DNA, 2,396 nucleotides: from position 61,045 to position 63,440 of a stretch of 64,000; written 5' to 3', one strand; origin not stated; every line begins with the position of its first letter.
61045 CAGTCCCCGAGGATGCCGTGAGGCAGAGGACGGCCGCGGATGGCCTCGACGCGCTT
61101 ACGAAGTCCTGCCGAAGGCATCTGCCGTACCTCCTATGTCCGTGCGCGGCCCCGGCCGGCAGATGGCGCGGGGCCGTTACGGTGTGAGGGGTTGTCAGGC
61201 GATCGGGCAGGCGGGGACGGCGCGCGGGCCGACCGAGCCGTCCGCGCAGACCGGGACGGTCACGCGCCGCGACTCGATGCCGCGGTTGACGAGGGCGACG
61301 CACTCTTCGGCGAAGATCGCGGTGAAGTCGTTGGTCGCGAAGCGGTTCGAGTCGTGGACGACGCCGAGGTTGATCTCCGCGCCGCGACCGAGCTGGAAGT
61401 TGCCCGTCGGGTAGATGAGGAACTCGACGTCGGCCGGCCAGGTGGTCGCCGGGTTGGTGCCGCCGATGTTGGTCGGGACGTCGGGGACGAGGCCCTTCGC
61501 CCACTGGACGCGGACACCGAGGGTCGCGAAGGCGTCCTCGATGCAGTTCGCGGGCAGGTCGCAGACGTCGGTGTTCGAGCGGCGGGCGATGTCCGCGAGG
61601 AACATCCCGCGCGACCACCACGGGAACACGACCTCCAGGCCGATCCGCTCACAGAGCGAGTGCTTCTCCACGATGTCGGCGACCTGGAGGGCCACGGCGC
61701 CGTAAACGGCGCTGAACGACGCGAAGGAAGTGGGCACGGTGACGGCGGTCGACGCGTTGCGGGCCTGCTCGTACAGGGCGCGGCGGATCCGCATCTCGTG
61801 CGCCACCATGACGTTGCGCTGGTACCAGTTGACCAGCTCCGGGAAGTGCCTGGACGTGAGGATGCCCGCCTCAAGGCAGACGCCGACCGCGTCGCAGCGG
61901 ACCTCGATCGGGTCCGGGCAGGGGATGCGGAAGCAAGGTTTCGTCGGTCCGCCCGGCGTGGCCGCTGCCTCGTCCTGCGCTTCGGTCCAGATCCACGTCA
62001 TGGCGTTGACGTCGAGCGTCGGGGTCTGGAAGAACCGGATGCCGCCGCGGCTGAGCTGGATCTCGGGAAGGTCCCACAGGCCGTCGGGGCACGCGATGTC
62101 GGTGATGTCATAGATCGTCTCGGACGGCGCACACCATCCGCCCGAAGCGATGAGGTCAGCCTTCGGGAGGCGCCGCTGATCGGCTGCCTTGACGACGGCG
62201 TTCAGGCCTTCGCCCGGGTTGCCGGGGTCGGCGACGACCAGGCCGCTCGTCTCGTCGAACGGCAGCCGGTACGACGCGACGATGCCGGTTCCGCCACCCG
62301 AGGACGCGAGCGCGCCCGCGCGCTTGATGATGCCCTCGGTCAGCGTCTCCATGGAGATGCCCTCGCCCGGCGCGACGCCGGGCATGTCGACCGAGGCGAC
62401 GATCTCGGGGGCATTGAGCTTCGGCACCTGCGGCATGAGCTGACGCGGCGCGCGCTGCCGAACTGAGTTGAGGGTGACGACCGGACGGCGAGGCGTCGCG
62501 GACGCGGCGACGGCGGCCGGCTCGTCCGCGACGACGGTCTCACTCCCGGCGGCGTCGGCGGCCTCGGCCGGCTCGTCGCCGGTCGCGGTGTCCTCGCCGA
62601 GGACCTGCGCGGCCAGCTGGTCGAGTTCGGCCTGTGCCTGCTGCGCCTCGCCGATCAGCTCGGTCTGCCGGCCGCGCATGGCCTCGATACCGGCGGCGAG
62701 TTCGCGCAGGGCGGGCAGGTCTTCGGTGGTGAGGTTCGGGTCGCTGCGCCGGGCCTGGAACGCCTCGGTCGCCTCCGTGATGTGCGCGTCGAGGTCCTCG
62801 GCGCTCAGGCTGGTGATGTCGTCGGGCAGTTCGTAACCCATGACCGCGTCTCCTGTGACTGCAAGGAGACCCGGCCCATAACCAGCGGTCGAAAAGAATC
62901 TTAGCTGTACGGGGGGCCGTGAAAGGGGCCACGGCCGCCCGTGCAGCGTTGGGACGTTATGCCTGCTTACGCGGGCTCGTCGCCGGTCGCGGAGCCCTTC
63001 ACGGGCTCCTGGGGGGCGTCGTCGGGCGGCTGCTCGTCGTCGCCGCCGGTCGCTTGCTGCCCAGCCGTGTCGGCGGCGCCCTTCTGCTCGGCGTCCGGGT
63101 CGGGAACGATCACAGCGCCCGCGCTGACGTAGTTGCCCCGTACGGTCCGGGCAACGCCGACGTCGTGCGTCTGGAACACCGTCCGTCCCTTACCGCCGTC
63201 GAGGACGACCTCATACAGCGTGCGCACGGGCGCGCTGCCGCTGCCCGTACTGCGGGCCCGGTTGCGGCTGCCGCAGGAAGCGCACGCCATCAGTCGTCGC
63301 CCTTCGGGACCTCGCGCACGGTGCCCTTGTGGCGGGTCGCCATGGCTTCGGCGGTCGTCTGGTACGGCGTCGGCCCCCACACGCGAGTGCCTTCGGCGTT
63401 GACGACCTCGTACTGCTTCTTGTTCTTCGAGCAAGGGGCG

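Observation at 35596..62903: Seven-copy late-gene element: -10 hexamer followed by a conserved +2 to +20 sequence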

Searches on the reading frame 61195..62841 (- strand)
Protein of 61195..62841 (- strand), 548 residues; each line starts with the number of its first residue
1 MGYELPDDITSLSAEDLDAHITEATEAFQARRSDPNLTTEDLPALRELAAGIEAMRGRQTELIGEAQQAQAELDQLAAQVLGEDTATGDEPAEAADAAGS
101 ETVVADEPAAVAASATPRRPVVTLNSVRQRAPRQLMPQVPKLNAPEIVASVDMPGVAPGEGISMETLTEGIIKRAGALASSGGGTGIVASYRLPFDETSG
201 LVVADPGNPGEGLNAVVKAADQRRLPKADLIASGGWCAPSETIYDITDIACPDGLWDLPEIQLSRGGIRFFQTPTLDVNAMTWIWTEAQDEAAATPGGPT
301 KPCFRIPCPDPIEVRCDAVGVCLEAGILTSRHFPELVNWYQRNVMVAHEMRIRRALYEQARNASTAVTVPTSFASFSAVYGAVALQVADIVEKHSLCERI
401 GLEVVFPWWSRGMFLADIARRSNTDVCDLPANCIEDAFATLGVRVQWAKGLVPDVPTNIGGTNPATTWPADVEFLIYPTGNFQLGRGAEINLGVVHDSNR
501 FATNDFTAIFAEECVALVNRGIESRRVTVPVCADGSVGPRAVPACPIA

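Call 11: search_protein_families(library=phrogs, proteins=[window:61195-62841:-], max_evalue=0.01)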
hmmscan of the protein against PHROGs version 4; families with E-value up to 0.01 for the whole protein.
window:61195-62841:- (548 aa): 2 families
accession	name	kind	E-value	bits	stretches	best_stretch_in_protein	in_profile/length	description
phrog_777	-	head and packaging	3.1e-156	523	1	3-541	4-573/580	major head protein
phrog_20604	-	head and packaging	5e-06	27.7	1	229-274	2-48/76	virion structural protein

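Call 12: search_protein_families(library=pfam, proteins=[window:61195-62841:-], max_evalue=0.01)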
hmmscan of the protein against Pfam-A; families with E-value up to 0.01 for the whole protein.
window:61195-62841:- (548 aa): 0 families

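Call 13: search_dna_similar(query=window:61195-62841:-, collection=phages, mode=protein, max_rows=30)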
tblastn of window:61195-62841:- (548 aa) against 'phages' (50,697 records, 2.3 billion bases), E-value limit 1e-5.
Records with a match: 877; places in all: 877; records where one place covers at least 80% of the query: 3.
Best place of each record, by identity: 60-80% 1; <60% 876.
By first word of the organism name: Mycobacterium 496; Gordonia 198; Microbacterium 131; Arthrobacter 18; Streptomyces 17; Rhodococcus 3; Curtobacterium 2; Mycolicibacterium 2; Tsukamurella 2; Actinoplanes 2; and 6 more.
By host as written in the record: Mycobacterium smegmatis mc2 155 348; Gordonia terrae 3612 155; Mycobacterium smegmatis mc#155 83; Microbacterium foliorum NRRL B-24224 58; Microbacterium foliorum NRRL B-24224 SEA 29; Microbacterium paraoxydans NWU1 27; Gordonia terrae CAG3 16; - 12; and 54 more.
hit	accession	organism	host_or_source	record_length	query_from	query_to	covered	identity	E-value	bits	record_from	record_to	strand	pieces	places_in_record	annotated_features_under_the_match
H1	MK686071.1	Streptomyces phage Mischief19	Streptomyces mirabilis NRRL B-2400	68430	3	548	100%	50.0%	3e-140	453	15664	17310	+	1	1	14: major capsid hexamer protein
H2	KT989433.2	Streptomyces phage phiSAJS1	Streptomyces avermitilis ATCC 31267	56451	3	548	86%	55.2%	9e-142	514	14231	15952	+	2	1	serine protease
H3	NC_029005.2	Streptomyces phage phiSAJS1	Streptomyces avermitilis ATCC 31267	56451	3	548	86%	55.2%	9e-142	514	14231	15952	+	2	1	major head protein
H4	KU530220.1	Streptomyces phage Xkcd426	Streptomyces griseus subsp. griseus ...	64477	146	546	73%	62.2%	2e-153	492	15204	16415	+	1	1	major capsid hexamer protein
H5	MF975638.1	Streptomyces phage Abt2graduatex2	Streptomyces griseus ATCC 10137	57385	133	546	76%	58.9%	5e-145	467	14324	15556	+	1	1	major capsid hexamer protein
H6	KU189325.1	Streptomyces phage Maih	Streptomyces griseus subsp. griseus ...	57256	133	540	74%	59.7%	8e-148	475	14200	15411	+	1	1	major capsid hexamer protein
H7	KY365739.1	Streptomyces phage BabyGotBac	Streptomyces griseus ATCC 10137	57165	133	540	74%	59.7%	9e-148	475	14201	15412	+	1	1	major capsid hexamer protein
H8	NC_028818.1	Streptomyces phage TP1604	Streptomyces griseus subsp. griseus ...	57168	133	540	74%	59.7%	9e-148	475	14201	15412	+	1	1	major head protein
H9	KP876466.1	Streptomyces phage TP1604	Streptomyces griseus subsp. griseus ...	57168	133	540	74%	59.7%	9e-148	475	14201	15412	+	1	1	major capsid hexamer protein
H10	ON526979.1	Streptomyces phage Asis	Streptomyces griseus ATCC 10137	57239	133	540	74%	59.7%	9e-148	475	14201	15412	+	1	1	13: major capsid protein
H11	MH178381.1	Streptomyces phage BayC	Streptomyces griseus ATCC 10137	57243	133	540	74%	59.7%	9e-148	475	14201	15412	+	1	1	13: major capsid hexamer protein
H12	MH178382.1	Streptomyces phage Salete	Streptomyces griseus ATCC 10137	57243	133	540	74%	59.7%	9e-148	475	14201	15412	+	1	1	13: major capsid hexamer protein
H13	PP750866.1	Streptomyces phage Geonosis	Streptomyces griseus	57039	133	540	74%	59.7%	1e-146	472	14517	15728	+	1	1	major head protein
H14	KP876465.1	Streptomyces phage YDN12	Streptomyces griseus subsp. griseus ...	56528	133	540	74%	59.4%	1e-147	475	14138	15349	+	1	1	major capsid hexamer protein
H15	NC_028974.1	Streptomyces phage YDN12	Streptomyces griseus subsp. griseus ...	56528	133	540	74%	59.4%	1e-147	475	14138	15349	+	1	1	major head protein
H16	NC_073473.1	Streptomyces phage TurkishDelight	Streptomyces scabiei RL-34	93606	124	548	78%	56.9%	1e-154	495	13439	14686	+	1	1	17: major capsid hexamer protein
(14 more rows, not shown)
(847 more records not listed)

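Call 21: get_annotated_region(hit=H16, flank=20000)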
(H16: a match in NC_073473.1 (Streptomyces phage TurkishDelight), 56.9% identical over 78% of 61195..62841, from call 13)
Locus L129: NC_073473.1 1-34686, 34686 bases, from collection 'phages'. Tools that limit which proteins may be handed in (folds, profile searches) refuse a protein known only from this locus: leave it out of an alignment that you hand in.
description: Streptomyces phage TurkishDelight, complete genome.
organism: Streptomyces phage TurkishDelight (NCBI taxid 2793708)
taxonomy: Viruses; Duplodnaviria; Heunggongvirae; Uroviricota; Caudoviricetes
host: Streptomyces scabiei RL-34; source: soil; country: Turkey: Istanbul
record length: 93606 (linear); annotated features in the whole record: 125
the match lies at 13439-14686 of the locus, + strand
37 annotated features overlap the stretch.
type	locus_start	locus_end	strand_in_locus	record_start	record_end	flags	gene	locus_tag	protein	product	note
CDS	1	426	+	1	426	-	1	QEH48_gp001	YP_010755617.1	helix-turn-helix DNA binding domain protein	-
CDS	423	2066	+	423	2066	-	2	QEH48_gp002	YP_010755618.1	terminase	-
CDS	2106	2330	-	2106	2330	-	3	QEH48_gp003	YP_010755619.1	hypothetical protein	-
CDS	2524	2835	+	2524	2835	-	4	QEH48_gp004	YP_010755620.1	membrane protein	-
CDS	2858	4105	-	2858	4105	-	5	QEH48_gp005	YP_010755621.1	hypothetical protein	-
CDS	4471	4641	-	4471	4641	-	6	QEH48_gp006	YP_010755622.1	hypothetical protein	-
CDS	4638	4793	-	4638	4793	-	7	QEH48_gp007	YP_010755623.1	hypothetical protein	-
CDS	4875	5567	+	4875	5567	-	8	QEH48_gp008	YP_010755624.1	hypothetical protein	-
CDS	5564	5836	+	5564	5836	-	9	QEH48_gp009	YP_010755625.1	hypothetical protein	-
CDS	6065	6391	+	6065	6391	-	10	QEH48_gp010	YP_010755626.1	membrane protein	-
CDS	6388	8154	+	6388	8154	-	11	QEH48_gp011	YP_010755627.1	portal protein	-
CDS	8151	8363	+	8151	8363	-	12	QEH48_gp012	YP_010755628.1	hypothetical protein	-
CDS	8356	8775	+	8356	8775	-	13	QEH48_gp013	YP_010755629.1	hypothetical protein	-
CDS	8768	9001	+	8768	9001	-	14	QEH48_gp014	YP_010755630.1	hypothetical protein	-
CDS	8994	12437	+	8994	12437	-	15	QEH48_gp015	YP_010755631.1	capsid maturation protease and MuF-like fusion protein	-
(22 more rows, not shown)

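Call 22: get_annotated_region(hit=H4, flank=500)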
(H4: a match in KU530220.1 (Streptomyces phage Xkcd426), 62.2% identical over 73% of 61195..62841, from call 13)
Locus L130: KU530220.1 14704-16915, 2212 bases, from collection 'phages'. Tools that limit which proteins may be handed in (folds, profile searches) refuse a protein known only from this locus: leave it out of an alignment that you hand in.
description: Streptomyces phage Xkcd426, complete genome.
organism: Streptomyces phage Xkcd426 (NCBI taxid 1784947)
taxonomy: Viruses; Duplodnaviria; Heunggongvirae; Uroviricota; Caudoviricetes; Woodruffvirus
host: Streptomyces griseus subsp. griseus ATCC 10137; source: soil; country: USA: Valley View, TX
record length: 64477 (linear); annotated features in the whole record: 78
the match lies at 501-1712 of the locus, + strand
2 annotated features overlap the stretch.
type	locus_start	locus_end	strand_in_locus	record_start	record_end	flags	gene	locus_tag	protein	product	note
CDS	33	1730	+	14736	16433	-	-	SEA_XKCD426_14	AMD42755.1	major capsid hexamer protein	Major capsid protein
CDS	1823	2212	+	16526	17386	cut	-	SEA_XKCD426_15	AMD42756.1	hypothetical protein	-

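Call 23: get_annotated_region(hit=H1, flank=500)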
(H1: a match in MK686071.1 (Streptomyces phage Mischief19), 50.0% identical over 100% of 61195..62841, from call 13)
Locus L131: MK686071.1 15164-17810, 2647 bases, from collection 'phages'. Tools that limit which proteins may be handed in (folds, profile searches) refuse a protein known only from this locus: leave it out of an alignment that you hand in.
description: Streptomyces phage Mischief19, complete genome.
organism: Streptomyces phage Mischief19 (NCBI taxid 2562344)
taxonomy: Viruses; Duplodnaviria; Heunggongvirae; Uroviricota; Caudoviricetes; Woodruffvirus
host: Streptomyces mirabilis NRRL B-2400; source: soil; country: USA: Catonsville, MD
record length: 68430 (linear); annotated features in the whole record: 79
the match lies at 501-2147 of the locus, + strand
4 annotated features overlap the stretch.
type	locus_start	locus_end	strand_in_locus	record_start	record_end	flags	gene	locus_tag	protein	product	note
CDS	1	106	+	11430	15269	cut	12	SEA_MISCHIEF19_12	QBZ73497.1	capsid maturation protease and MuF-like fusion protein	-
CDS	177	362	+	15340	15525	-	13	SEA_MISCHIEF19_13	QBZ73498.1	hypothetical protein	-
CDS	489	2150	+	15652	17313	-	14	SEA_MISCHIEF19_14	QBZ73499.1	major capsid hexamer protein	-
CDS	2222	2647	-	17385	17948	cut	15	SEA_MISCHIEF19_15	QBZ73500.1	hypothetical protein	-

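Call 24: get_annotated_region(hit=H3, flank=500)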
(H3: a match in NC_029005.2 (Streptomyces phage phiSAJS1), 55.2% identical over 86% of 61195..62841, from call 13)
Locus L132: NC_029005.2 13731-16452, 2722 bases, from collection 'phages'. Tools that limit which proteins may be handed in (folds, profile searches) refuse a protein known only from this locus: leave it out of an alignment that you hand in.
description: Streptomyces phage phiSAJS1, complete genome.
organism: Streptomyces phage phiSAJS1 (NCBI taxid 1755682)
taxonomy: Viruses; Duplodnaviria; Heunggongvirae; Uroviricota; Caudoviricetes; Woodruffvirus
host: Streptomyces avermitilis ATCC 31267; source: -; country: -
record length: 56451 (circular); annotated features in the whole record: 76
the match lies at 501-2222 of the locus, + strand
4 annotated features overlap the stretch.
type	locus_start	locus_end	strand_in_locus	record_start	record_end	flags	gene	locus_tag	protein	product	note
CDS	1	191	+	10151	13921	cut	-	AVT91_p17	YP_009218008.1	portal protein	gp17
CDS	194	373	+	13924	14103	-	-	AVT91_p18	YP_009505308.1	hypothetical protein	gp18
CDS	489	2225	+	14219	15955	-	-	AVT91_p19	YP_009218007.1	major head protein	gp19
CDS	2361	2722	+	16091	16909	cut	-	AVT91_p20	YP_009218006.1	hypothetical protein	gp20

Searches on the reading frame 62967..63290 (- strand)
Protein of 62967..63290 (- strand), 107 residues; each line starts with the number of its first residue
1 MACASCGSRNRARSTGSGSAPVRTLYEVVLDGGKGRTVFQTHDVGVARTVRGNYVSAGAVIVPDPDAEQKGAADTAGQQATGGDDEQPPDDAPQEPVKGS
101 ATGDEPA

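Call 70: search_protein_families(library=pfam, proteins=[window:62967-63290:-], max_evalue=1)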
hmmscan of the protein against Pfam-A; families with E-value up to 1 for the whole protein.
window:62967-63290:- (107 aa): 1 family
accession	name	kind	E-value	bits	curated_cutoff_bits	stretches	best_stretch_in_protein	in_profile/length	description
PF04606.18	Ogr_Delta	-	0.25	11.8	26.3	1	3-26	2-25/47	Ogr/Delta-like zinc finger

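Call 71: search_protein_families(library=phrogs, proteins=[window:62967-63290:-], max_evalue=0.1)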
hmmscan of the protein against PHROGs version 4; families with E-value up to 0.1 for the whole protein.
window:62967-63290:- (107 aa): 1 family
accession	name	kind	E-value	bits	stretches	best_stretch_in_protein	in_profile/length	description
phrog_17988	-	unknown function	7.4e-07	30.2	1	1-58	1-53/61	-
